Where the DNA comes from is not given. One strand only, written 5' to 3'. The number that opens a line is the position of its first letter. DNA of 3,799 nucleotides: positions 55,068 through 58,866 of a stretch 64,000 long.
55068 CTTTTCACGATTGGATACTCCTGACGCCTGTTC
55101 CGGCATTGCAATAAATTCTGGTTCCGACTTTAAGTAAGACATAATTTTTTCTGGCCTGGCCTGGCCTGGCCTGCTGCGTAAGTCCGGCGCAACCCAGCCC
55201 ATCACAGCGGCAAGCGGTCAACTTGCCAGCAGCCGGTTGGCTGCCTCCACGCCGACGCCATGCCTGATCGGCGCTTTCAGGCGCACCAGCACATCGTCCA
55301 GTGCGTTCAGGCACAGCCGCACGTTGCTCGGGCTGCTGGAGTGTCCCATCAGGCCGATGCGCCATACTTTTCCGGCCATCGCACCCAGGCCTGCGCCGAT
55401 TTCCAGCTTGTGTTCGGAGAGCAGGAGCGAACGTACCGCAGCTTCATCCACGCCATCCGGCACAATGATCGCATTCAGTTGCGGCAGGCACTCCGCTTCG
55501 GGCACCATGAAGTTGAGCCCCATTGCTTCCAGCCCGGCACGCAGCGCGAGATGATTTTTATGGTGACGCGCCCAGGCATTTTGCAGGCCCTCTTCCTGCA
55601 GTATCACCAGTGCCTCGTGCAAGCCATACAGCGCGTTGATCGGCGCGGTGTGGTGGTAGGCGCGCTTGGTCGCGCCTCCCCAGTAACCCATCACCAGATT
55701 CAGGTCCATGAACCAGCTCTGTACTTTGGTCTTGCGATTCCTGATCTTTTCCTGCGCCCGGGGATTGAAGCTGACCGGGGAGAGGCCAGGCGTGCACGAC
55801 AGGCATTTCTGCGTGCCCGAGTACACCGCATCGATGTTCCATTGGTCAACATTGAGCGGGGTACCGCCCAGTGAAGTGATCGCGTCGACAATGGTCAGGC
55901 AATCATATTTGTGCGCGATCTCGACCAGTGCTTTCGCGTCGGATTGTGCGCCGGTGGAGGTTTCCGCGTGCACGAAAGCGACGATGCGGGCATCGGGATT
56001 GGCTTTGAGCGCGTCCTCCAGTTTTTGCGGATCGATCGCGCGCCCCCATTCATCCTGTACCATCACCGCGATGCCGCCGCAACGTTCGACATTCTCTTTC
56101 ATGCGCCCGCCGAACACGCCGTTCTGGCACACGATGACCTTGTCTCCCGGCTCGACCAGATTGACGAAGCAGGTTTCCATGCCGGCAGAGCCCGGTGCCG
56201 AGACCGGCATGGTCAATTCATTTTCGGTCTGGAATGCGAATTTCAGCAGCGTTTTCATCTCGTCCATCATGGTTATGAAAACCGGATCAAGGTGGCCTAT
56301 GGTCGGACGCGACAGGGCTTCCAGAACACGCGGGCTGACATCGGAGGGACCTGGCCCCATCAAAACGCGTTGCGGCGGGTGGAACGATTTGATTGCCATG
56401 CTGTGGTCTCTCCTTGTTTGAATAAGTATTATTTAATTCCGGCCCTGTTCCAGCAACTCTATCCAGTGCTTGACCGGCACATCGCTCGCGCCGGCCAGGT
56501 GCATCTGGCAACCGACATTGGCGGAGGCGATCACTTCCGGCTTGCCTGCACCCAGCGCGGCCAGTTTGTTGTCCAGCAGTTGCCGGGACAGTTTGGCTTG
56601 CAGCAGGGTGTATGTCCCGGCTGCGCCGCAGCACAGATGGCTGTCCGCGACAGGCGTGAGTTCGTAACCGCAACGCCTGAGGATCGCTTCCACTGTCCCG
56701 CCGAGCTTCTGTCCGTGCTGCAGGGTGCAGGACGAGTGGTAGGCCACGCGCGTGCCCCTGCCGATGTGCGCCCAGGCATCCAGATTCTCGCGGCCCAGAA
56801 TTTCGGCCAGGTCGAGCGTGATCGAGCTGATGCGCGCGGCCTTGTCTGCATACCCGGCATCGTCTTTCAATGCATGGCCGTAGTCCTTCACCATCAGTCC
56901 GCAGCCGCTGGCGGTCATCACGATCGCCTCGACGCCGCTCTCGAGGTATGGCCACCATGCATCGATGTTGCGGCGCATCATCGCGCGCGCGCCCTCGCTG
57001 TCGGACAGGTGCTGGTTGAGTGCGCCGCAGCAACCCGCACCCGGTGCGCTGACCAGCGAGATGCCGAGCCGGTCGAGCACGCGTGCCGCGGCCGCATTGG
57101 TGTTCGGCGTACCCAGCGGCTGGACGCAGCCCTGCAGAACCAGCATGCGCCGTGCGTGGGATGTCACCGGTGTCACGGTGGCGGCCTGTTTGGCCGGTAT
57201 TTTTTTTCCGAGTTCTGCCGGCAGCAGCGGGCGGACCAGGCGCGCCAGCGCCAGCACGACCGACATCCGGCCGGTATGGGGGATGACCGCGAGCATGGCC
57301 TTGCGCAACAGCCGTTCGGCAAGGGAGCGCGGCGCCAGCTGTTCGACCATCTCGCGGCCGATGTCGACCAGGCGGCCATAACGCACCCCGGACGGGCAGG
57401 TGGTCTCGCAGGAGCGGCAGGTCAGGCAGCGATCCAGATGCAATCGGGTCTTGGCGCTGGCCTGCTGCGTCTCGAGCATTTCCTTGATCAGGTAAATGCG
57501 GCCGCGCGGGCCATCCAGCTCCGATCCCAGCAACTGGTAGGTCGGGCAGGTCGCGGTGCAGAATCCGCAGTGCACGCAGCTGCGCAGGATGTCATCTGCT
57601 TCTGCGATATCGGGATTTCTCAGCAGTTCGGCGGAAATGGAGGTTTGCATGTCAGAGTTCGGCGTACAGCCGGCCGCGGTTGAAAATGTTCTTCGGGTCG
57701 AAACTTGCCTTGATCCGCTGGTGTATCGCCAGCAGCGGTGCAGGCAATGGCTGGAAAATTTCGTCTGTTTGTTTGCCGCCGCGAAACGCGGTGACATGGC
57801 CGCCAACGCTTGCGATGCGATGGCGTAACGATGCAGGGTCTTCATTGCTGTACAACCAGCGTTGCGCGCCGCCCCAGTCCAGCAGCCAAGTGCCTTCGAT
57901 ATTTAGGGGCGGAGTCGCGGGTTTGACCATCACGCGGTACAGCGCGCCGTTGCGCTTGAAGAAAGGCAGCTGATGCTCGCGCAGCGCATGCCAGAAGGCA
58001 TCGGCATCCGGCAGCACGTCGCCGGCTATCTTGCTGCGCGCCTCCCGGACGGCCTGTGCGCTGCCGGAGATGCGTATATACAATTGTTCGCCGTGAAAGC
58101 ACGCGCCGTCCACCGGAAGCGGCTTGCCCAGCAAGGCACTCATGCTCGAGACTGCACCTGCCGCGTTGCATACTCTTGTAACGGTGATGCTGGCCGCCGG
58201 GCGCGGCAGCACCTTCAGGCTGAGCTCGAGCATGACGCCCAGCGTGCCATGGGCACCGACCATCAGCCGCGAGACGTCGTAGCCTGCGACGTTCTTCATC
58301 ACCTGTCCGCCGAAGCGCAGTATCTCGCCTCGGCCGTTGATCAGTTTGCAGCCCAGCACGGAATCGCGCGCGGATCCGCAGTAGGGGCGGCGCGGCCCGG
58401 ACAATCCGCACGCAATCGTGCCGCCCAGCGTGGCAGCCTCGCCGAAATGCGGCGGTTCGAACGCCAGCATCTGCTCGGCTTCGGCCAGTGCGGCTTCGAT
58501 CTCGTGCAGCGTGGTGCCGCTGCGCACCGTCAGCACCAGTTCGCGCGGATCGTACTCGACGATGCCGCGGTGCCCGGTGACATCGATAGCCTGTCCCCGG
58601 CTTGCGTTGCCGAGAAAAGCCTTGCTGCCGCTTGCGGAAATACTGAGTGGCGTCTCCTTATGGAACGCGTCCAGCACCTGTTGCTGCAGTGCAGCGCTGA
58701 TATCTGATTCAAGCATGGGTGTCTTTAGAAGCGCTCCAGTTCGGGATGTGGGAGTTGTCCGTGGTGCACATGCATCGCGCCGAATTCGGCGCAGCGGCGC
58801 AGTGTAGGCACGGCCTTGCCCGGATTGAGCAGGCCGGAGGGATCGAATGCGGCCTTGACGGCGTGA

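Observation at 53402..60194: glcDEF, glyoxylate aminotransferase and fhs: a candidate glycine/C1 route of phosphoglycolate salvage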

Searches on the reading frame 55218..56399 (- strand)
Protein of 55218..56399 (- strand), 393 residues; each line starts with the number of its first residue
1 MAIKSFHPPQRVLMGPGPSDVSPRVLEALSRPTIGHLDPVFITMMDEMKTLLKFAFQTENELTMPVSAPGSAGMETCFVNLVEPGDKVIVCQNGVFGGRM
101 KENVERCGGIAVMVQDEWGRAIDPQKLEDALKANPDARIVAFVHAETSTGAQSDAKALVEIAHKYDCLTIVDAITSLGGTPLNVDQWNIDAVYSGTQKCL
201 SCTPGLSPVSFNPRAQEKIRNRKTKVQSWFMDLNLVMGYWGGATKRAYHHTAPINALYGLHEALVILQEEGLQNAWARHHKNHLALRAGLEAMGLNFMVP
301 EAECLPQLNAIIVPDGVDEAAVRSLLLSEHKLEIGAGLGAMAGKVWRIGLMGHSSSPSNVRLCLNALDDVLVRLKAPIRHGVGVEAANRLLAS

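Call 4: search_protein_families(library=ncbifam, proteins=[window:55218-56399:-])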
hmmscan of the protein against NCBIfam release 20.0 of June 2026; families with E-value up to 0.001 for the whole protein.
window:55218-56399:- (393 aa): 22 families
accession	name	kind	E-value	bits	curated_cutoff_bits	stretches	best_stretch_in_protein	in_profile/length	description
NF045640.1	AspGlyoxATaseBhcA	equivalog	2.5e-62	211.1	650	1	13-389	7-382/395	L-aspartate--glyoxylate aminotransferase BhcA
NF046070.1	PyrdoxPyrvTramin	equivalog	1e-60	205.6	600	1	12-374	7-367/369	pyridoxamine--pyruvate transaminase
TIGR03301.1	PhnW-AepZ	equivalog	1.6e-54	185.7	360.8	1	12-370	1-354/355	2-aminoethylphosphonate aminotransferase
TIGR02326.1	transamin_PhnW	equivalog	1.8e-38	132.6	400.8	1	11-318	4-308/363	2-aminoethylphosphonate--pyruvate transaminase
NF010006.0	PRK13479.1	equivalog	1.4e-37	129.7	296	1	10-315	5-306/369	2-aminoethylphosphonate--pyruvate transaminase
TIGR01366.1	serC_3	equivalog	1.2e-08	34.6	401.65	1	130-282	122-269/361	phosphoserine transaminase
TIGR01977.1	am_tr_V_EF2568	hypoth_equivalog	6.4e-08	32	377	1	109-291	111-287/376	cysteine desulfurase family protein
TIGR01979.1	sufS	subfamily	7.8e-07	28.3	475.1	1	121-198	146-221/403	SufS family cysteine desulfurase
NF040779.1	Sec_lyase_SclA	exception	1.6e-06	27.3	525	1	81-220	81-220/378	selenocysteine lyase SclA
TIGR04343.1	egtE_PLP_lyase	equivalog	2.3e-06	26.7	400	1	87-335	96-332/370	ergothioneine biosynthesis PLP-dependent enzyme EgtE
TIGR03392.1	FeS_syn_CsdA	equivalog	1.4e-05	24.4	493.6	1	125-196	148-217/398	cysteine desulfurase CsdA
NF008126.0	PRK10874.1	equivalog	2.4e-05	23.7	607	1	134-193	158-217/401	cysteine desulfurase CsdA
TIGR03235.1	DNA_S_dndA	equivalog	2.9e-05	23.5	480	1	115-325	120-312/353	cysteine desulfurase DndA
TIGR03402.1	FeS_nifS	equivalog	3e-05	23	530.75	1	113-193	116-193/379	cysteine desulfurase NifS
TIGR01976.1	am_tr_V_VC1184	hypoth_equivalog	3.4e-05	23.3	352.35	1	134-225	156-245/401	cysteine desulfurase-like protein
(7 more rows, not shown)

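Call 5: search_protein_families(library=pfam, proteins=[window:55218-56399:-])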
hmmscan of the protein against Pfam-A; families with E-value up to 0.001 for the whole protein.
window:55218-56399:- (393 aa): 3 families
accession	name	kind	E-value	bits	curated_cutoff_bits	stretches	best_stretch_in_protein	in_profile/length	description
PF00266.25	Aminotran_5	-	3e-26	92.7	21.5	1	41-338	41-339/371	Aminotransferase class-V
PF01053.26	Cys_Met_Meta_PP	-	2.5e-05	23.4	27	1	67-198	73-198/381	Cys/Met metabolism PLP-dependent enzyme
PF00155.27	Aminotran_1_2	-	3e-05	23.8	19.7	1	70-174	75-187/361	Aminotransferase class I and II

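Call 20: find_related_loci(query=window:55218-56399:-, collection=genome_contigs, flank=10000)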
Query window:55218-56399:- (393 aa) in genome_contigs; peptide patterns used: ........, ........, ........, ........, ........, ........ (x = any residue, [..] = any of these).
561 stretches matched a pattern; 468 encode a relative of the query (tblastn E <= 1e-3); the best 80 are kept; 80 distinct loci.
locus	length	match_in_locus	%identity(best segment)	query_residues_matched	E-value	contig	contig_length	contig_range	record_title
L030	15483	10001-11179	99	1-393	0e+0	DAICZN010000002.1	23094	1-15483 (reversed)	MAG TPA_asm: Gallionella sp. isolate clean1820 k141_354352, whole genome shotgun sequence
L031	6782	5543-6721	99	1-393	0e+0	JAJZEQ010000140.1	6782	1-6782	MAG: Proteobacteria bacterium isolate LL2.bin39 NODE_17844_length_6782_cov_1.76935, whole genome shotgun sequence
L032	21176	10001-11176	89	1-392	0e+0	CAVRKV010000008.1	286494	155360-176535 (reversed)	MAG: uncultured beta proteobacterium isolate MFD01231.bin.1.14 genome assembly, contig: contig_36600, whole genome shotg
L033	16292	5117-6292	88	1-392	0e+0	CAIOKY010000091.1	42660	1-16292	MAG: uncultured Nitrosomonadales bacterium isolate Umea_bin-02398 genome assembly, contig: bin-02398:091/160, whole geno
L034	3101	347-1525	88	1-393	0e+0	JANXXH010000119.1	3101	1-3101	MAG: Gallionella sp. isolate GL140_2_metabat_417 GL140_2_k141_325759, whole genome shotgun sequence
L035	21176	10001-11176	87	1-392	0e+0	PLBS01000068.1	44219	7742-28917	MAG: Gallionella sp. isolate palsa_995 73.20111000_P3M.48_contig_1668, whole genome shotgun sequence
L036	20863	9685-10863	88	1-393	0e+0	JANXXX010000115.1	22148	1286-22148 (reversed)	MAG: Gallionella sp. isolate GL140_3_metabat_236_sub GL140_3_k141_811002, whole genome shotgun sequence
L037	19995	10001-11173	88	1-391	0e+0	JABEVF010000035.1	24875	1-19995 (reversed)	MAG: Gallionella sp. isolate MAG 25 k99_515799, whole genome shotgun sequence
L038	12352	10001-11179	87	1-393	0e+0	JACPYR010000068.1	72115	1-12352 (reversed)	MAG: Nitrosomonadales bacterium isolate NC_groundwater_868_Pr1_S2p5_56_23 Montesol18_S2p5_coassembly_scaffold_1030257, w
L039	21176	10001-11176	86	1-392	0e+0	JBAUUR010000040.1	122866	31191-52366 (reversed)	MAG: Gallionellaceae bacterium isolate MFD05931_ilm_asm_bin2 k127_193316, whole genome shotgun sequence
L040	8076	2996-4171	87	1-392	0e+0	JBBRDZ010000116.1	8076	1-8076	MAG: Burkholderiales bacterium isolate Co_metawrap_2479 Cmw_2479_k141_9572769_length_8076_cov_8.0000, whole genome shotg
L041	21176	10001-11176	88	1-392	0e+0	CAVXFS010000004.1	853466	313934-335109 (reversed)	MAG: uncultured beta proteobacterium isolate MFD02416.bin.2.165 genome assembly, contig: contig_39012, whole genome shot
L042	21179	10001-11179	87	1-393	0e+0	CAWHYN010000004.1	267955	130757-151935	MAG: uncultured beta proteobacterium isolate MFD01476.bin.1.209 genome assembly, contig: contig_10944, whole genome shot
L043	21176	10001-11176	85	1-392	0e+0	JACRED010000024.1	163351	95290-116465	MAG: Nitrosomonadales bacterium isolate NC_groundwater_1690_Pr3_B-0.1um_58_591 SR-2_scaffold_141_1308050, whole genome s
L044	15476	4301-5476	86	1-392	0e+0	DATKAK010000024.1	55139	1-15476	MAG TPA_asm: Gallionella sp. isolate SMAG_U15203 k141_402159, whole genome shotgun sequence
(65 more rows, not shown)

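Call 62: search_solved_structures(query=window:55218-56399:-, max_evalue=1e-20)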
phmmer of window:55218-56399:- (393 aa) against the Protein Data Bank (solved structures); distinct sequences matched with E-value up to 1e-20: 31.
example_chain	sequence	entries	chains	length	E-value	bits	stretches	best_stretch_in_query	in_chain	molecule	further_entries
1vjo_A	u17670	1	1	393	1e-106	360.3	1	5-371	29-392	alanine--glyoxylate aminotransferase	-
3kgw_A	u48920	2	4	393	1.6e-81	277.4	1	5-371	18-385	Alanine-glyoxylate aminotransferase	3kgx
3isl_A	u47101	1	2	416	4.5e-81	275.9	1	8-387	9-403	Purine catabolism protein pucG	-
4cbs_A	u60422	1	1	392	7.5e-81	275.2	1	3-368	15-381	SERINE--PYRUVATE AMINOTRANSFERASE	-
4cbr_A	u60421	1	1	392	3.6e-80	273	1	3-368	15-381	SERINE--PYRUVATE AMINOTRANSFERASE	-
2huf_A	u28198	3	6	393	7.9e-80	271.8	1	8-377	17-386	Alanine glyoxylate aminotransferase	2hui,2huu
2yob_A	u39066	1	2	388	5.1e-79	269.2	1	3-372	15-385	SERINE--PYRUVATE AMINOTRANSFERASE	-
5f9s_A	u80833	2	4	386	8.4e-79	268.5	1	3-368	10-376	Serine--pyruvate aminotransferase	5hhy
4kxk_A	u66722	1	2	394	8.6e-79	268.4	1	3-368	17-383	Serine--pyruvate aminotransferase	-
4kyo_A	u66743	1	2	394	8.6e-79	268.4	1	3-368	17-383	Serine-pyruvate aminotransferase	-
7ns7_A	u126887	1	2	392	8.7e-79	268.4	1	3-368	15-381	L-alanine:glyoxylate aminotransferase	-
1j04_A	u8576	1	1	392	8.7e-79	268.4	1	3-368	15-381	alanine--glyoxylate aminotransferase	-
1h0c_A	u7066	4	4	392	8.8e-79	268.4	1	3-368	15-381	SERINE--GLYOXYLATE AMINOTRANSFERASE | Serine--pyruvate aminotransferase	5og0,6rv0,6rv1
3r9a_A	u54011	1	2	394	8.9e-79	268.4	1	3-368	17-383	Serine--pyruvate aminotransferase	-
5ofy_A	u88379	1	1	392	4.4e-78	266.1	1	3-368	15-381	Serine--pyruvate aminotransferase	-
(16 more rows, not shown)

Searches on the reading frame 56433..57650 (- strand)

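Call 4: search_protein_families(library=ncbifam, proteins=[window:56433-57650:-])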
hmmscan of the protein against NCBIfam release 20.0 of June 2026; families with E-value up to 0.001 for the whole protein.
window:56433-57650:- (405 aa): 24 families
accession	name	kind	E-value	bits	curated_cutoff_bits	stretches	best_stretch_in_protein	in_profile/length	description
NF008434.0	PRK11274.1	equivalog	2.2e-189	629.6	333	1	1-402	1-405/409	glycolate oxidase subunit GlcF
NF045670.1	quin_L_LdhH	equivalog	7.9e-46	156.6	800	1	23-400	304-705/706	L-lactate dehydrogenase (quinone) large subunit LdhH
NF008369.0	PRK11168.1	equivalog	1.9e-33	115.9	278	1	19-402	7-397/401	anaerobic glycerol-3-phosphate dehydrogenase subunit C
NF004898.0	PRK06259.1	equivalog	8.8e-24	84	385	1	19-402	130-486/488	fumarate reductase (CoM/CoB) subunit TfrB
TIGR03379.1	glycerol3P_GlpC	equivalog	9.9e-22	77.2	279.9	2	165-401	160-393/397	anaerobic glycerol-3-phosphate dehydrogenase subunit GlpC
TIGR03288.1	CoB_CoM_SS_B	equivalog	3.1e-08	33.2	345.15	1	172-270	5-100/290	CoB--CoM heterodisulfide reductase subunit B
NF041890.1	hdrC_Methbact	equivalog_domain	2.2e-07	30.6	270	1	8-90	15-89/192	ferredoxin:CoB-CoM heterodisulfide reductase subunit HdrC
TIGR00384.1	dhsB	subfamily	2.5e-07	30.4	88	1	7-93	124-216/222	succinate dehydrogenase and fumarate reductase iron-sulfur protein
NF045663.1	diclust_near_Sec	equivalog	5.3e-07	28.1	530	0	279-365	513-602/759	pyridine nucleotide-disulfide oxidoreductase/dicluster-binding protein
NF009226.0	PRK12576.1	equivalog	1.9e-06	27.4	344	1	24-113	155-248/317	succinate dehydrogenase/fumarate reductase iron-sulfur subunit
NF042909.1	FMH_DH_FwdF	exception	3.9e-06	26.2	375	1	24-88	56-114/336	tungsten-dependent formylmethanofuran dehydrogenase subunit FwdF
NF004616.0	PRK05950.1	subfamily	5.3e-06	25.7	228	1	8-97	132-228/238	succinate dehydrogenase iron-sulfur subunit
TIGR00273.1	TIGR00273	equivalog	1.1e-05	24.5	444.8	1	24-136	294-406/432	LutB/LldF family L-lactate oxidation iron-sulfur protein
NF009225.0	PRK12575.1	subfamily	1.3e-05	24.8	443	1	7-102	128-230/235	succinate dehydrogenase/fumarate reductase iron-sulfur subunit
NF058577.1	FdxA_fam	equivalog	1.5e-05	25.1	65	0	21-37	5-21/52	4Fe-4S ferredoxin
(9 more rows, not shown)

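Call 5: search_protein_families(library=pfam, proteins=[window:56433-57650:-])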
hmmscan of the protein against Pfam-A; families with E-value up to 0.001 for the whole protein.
window:56433-57650:- (405 aa): 12 families
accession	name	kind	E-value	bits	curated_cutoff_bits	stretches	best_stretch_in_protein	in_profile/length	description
PF02754.22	CCG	-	7.4e-26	90.5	20.6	2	171-255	3-85/85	Cysteine-rich domain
PF13183.11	Fer4_8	-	4.9e-12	46.6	27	1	22-89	2-68/68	4Fe-4S dicluster domain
PF13534.11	Fer4_17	-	6.3e-11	43.1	22.2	1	24-89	1-60/61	4Fe-4S dicluster domain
PF12838.12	Fer4_7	-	2.7e-10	41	27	1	24-89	1-52/52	4Fe-4S dicluster domain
PF13187.11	Fer4_9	-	1e-07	32.3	27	0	61-88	28-50/52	4Fe-4S dicluster domain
PF13237.11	Fer4_10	-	3.6e-07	30.4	25.5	1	23-86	7-53/53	4Fe-4S dicluster domain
PF13484.11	Fer4_16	-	7.7e-07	30.2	30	1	25-87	2-65/66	4Fe-4S double cluster binding domain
PF12837.12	Fer4_6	-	9.2e-07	29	25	0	24-38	8-22/24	4Fe-4S binding domain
PF00037.32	Fer4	-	3.7e-06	27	21.1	0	24-37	7-20/24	4Fe-4S binding domain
PF12797.12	Fer4_2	-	9.7e-06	25.7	24.5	0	70-87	5-22/22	4Fe-4S binding domain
PF12800.12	Fer4_4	-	3.2e-05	24.3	24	0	73-88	2-17/17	4Fe-4S binding domain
PF14697.11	Fer4_21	-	0.00024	21.6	35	0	24-37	7-20/59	4Fe-4S dicluster domain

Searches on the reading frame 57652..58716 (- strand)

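Call 4: search_protein_families(library=ncbifam, proteins=[window:57652-58716:-])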
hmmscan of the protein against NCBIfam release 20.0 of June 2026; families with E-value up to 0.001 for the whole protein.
window:57652-58716:- (354 aa): 6 families
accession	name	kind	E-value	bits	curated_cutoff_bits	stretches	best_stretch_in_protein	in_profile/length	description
NF008439.0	PRK11282.1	equivalog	5.3e-151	502.5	284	1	3-354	4-358/358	glycolate oxidase subunit GlcE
TIGR00387.1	glcD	equivalog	2.1e-23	82.9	567.9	1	50-181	52-182/413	glycolate oxidase subunit GlcD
NF008408.0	PRK11230.1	equivalog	2.8e-08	32.7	897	1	47-176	107-234/499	glycolate oxidase subunit GlcD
NF049975.1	2HglutDHaseYdiJ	equivalog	6.9e-06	24.1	1350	0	143-179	252-288/1018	D-2-hydroxyglutarate dehydrogenase YdiJ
TIGR01679.1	bact_FAD_ox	subfamily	4.8e-05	22.4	292.25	1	38-168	49-171/419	FAD-linked oxidoreductase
NF053785.1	DcplphribOxDprE1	equivalog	0.00011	21.6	500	1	39-179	56-190/449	decaprenylphosphoryl-beta-D-ribose oxidase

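Call 5: search_protein_families(library=pfam, proteins=[window:57652-58716:-])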
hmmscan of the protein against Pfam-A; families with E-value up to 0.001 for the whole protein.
window:57652-58716:- (354 aa): 2 families
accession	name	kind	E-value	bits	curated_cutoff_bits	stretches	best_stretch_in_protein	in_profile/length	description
PF01565.28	FAD_binding_4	-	1.9e-19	70.2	26.4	1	16-135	19-138/139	FAD binding domain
PF02913.24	FAD-oxidase_C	-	0.00098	19.3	21.2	0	327-349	225-247/248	FAD linked oxidases, C-terminal domain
